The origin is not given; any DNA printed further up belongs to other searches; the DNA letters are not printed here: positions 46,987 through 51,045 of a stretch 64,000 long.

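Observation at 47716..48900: Four Cys-bracketed tandem repeats of about 100 aa inside giant pilin 1, with the same array in pilin 2 at 51557-52687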

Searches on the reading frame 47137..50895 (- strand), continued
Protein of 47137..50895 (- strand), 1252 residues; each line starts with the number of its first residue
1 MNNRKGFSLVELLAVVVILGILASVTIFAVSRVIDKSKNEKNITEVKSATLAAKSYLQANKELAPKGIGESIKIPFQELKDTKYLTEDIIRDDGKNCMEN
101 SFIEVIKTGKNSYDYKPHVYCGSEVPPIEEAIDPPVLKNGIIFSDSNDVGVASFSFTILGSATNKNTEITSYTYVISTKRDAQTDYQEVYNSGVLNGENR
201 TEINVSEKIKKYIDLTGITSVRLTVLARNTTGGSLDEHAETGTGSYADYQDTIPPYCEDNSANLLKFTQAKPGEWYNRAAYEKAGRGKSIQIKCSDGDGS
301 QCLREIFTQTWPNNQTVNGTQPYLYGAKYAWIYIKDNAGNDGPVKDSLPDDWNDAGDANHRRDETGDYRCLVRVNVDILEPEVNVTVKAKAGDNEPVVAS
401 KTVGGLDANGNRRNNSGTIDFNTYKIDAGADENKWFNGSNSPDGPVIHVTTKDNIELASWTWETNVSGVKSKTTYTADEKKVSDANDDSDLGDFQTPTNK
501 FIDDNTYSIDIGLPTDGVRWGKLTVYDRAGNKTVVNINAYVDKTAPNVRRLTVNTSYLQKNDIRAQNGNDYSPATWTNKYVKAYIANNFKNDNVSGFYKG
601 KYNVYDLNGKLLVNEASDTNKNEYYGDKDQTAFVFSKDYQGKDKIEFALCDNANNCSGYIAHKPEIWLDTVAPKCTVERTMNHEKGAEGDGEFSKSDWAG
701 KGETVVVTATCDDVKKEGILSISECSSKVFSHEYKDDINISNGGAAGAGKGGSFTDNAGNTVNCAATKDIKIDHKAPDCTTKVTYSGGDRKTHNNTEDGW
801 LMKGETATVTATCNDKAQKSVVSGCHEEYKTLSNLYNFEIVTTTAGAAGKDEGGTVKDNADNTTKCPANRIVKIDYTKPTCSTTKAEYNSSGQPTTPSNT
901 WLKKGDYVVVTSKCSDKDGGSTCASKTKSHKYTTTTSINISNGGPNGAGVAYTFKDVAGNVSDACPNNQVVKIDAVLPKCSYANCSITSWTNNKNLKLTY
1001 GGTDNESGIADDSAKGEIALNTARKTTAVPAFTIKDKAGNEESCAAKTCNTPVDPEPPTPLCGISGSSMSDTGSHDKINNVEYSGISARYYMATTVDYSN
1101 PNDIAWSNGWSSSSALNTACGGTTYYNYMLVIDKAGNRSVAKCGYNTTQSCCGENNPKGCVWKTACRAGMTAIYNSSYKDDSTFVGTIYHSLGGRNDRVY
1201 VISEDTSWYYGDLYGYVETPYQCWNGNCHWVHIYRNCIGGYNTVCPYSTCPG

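Call 41: find_related_loci(query=A3, collection=genome_contigs, flank=10000)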
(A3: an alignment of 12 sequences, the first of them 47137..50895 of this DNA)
Query A3 (1252 aa) in genome_contigs; peptide patterns used: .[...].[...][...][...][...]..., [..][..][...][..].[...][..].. (x = any residue, [..] = any of these).
72 stretches matched a pattern; 18 encode a relative of the query (tblastn E <= 1e-3); 16 distinct loci.
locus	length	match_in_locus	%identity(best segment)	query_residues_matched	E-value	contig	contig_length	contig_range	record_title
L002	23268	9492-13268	55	1-1252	0e+0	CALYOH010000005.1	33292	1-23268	MAG: uncultured Bacillales bacterium isolate SRR13040389_bin.19_metaWRAP_v1.3_MAG genome assembly, contig: ERZ8969618.69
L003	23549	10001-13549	32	1-1144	1e-128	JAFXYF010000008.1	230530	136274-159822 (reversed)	MAG: Bacilli bacterium isolate RGIG6854 Sheep_Rumen-4__c715535, whole genome shotgun sequence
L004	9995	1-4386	37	1-1251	0e+0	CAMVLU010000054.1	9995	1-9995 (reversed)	MAG TPA_asm: uncultured Clostridia bacterium isolate SRR8387717_bin.32_metaWRAP_v1.3_MAG genome assembly, contig: ERZ142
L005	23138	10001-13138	32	5-1144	8e-116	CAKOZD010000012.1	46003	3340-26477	MAG: uncultured Bacilli bacterium isolate REFINED_METABAT215_TOP10_CONTIGS_1500_ASSEMBLY_K77_MERGED__Hadza_MoBio_hadza-A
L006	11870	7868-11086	33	5-1252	2e-108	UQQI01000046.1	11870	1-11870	uncultured Mollicutes bacterium isolate UMGS532 genome assembly, contig: NODE_510_length_11870_cov_4.993906, whole genom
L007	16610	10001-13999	28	4-1167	6e-91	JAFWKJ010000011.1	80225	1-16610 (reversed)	MAG: Bacilli bacterium isolate RGIG5819 Sheep_Ileum.Co__c407209, whole genome shotgun sequence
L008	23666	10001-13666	28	1-1039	2e-91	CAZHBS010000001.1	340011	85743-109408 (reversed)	MAG TPA_asm: uncultured Muribaculaceae bacterium isolate SRP287540_co1_193 genome assembly, contig: NODE_3_length_340011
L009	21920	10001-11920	33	1-680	2e-86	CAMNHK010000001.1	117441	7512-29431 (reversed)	MAG: uncultured Bacillales bacterium isolate SRR873596_bin.89_metaWRAP_v1.3_MAG genome assembly, contig: NODE.241_length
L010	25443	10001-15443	35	1-581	8e-80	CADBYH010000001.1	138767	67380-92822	MAG: uncultured Erysipelotrichaceae bacterium isolate RUG14412 genome assembly, contig: RUG14412_asm_1, whole genome sho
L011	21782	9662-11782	34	3-882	1e-74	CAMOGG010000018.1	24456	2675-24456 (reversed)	MAG: uncultured Bacillales bacterium isolate SRR873604_bin.131_metaWRAP_v1.3_MAG genome assembly, contig: NODE_3220_leng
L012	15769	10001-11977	31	5-677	4e-72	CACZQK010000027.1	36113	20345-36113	MAG: uncultured Erysipelotrichaceae bacterium isolate RUG12858 genome assembly, contig: RUG12858_asm_27, whole genome sh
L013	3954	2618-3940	33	3-465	8e-65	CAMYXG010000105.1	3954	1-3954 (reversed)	MAG TPA_asm: uncultured Bacillales bacterium isolate SRR10912533_bin.22_metaWRAP_v1.3_MAG genome assembly, contig: ERZ14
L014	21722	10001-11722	31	2-546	4e-73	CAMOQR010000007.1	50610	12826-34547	MAG: uncultured Bacillales bacterium isolate SRR873605_bin.116_metaWRAP_v1.3_MAG genome assembly, contig: NODE_696_lengt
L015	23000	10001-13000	29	4-1252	4e-85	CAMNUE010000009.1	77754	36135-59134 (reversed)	MAG: uncultured bacterium isolate SRR19792995_bin.67_metawrap_v1.3_MAG genome assembly, contig: ERZ12290371_415, whole g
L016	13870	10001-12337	34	3-677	4e-92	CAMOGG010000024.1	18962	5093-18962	MAG: uncultured Bacillales bacterium isolate SRR873604_bin.131_metaWRAP_v1.3_MAG genome assembly, contig: NODE_5344_leng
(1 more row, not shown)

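Call 42: find_encoding_contigs(protein=P0008, flank=10000, max_places=2)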
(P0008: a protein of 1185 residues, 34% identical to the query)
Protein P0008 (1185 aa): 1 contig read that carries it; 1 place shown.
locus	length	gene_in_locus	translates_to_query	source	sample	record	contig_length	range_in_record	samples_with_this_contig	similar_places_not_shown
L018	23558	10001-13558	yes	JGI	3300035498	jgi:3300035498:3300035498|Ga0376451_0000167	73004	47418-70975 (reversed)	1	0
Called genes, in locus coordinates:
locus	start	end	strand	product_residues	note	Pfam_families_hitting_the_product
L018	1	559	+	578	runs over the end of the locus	-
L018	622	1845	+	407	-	PF00070:Pyr_redox (faint), PF01134:GIDA (faint), PF01266:DAO (faint), PF03486:HI0933_like, PF07992:Pyr_redox_2 (faint), PF13738:Pyr_redox_3, PF22780:HI0933_like_1st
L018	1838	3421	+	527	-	PF28550:DUF8436, PF07992:Pyr_redox_2 (faint), PF01266:DAO (faint), PF03486:HI0933_like, PF21688:FAD-depend_C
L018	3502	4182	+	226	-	PF04298:Zn_peptidase_2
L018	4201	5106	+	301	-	PF03690:MYG1_exonuc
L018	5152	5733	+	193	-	-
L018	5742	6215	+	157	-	PF02620:YceD (faint)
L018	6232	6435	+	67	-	PF01783:Ribosomal_L32p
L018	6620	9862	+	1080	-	-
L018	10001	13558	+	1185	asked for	PF07963:N_methyl (weak)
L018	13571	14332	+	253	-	-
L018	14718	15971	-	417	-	PF13936:HTH_38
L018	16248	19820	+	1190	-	PF07963:N_methyl (weak)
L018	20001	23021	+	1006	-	-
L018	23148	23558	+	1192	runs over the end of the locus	PF07963:N_methyl (weak)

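Call 43: find_encoding_contigs(protein=P0004, flank=10000, max_places=2)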
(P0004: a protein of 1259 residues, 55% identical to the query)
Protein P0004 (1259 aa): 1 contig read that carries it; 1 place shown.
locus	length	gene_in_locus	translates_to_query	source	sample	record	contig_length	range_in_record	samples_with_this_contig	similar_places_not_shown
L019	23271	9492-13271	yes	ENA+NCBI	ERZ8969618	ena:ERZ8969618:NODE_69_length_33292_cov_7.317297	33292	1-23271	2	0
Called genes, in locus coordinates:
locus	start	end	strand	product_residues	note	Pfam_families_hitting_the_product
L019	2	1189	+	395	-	?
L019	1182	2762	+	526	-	PF28550:DUF8436, PF01266:DAO (faint), PF03486:HI0933_like (weak), PF21688:FAD-depend_C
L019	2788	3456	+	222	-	PF04298:Zn_peptidase_2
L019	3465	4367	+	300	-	PF03690:MYG1_exonuc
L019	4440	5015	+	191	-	-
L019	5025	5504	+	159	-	PF02620:YceD (faint)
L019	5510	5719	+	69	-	PF01783:Ribosomal_L32p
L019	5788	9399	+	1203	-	-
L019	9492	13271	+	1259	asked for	PF07963:N_methyl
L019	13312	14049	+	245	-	-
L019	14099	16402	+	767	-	PF12705:PDDEXK_1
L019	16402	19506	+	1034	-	PF00580:UvrD-helicase, PF01443:Viral_helicase1 (faint), PF13245:AAA_19, PF13361:UvrD_C, PF13538:UvrD_C_2 (faint)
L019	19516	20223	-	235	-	PF00696:AA_kinase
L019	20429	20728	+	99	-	PF00829:Ribosomal_L21p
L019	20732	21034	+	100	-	PF04327:Peptidase_Prp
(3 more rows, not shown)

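Call 69: list_cluster_members(proteins=[P0001, P0005, P0003, P0007])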
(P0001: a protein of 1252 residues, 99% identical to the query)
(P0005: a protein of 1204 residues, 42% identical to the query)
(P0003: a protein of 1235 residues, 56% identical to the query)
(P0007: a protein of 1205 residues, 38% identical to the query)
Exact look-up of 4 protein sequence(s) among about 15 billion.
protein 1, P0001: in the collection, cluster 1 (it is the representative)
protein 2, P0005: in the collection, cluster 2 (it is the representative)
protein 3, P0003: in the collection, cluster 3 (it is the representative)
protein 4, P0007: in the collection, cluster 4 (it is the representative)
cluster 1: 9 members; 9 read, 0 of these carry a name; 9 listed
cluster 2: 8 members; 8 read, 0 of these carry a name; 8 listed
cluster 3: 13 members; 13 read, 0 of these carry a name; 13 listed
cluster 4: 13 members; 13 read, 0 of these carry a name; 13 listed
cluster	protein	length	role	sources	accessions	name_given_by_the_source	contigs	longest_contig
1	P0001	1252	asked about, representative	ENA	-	-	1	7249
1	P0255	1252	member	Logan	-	-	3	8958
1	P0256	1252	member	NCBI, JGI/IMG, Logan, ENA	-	-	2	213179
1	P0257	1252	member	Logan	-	-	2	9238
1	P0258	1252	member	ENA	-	-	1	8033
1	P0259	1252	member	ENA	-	-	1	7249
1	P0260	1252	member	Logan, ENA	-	-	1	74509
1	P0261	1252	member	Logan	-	-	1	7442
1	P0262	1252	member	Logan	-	-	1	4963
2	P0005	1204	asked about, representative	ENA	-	-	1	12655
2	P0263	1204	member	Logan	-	-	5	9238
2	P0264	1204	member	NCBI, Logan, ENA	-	-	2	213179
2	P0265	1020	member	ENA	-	-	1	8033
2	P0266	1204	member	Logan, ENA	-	-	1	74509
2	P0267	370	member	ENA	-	-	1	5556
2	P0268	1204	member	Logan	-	-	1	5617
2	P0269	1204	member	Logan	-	-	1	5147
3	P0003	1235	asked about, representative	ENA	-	-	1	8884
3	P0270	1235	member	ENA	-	-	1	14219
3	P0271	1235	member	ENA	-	-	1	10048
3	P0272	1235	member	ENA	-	-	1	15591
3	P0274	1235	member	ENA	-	-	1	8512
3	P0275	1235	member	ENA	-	-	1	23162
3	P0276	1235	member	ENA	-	-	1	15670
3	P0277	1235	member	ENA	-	-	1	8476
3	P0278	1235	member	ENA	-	-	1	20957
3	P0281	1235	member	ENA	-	-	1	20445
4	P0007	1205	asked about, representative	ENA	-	-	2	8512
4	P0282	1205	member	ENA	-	-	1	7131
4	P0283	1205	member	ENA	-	-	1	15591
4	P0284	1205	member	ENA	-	-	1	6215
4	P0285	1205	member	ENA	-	-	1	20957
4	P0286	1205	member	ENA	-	-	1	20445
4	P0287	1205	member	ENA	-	-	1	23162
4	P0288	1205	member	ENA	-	-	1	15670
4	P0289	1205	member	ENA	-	-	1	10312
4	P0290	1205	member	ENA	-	-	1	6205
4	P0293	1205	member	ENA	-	-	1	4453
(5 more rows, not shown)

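Call 71: find_encoding_contigs(protein=window:47137-50895:-, flank=2000, max_places=4)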
Protein window:47137-50895:- (1252 aa): 4 contigs read that carry it; 1 place shown.
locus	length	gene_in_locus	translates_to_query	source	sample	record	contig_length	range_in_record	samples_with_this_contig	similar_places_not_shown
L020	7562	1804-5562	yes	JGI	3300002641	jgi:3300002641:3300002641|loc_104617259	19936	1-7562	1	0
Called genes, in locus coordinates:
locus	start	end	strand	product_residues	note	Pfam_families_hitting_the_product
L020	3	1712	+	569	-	?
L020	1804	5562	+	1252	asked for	PF07963:N_methyl (weak)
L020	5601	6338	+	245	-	-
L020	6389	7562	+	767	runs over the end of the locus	PF12705:PDDEXK_1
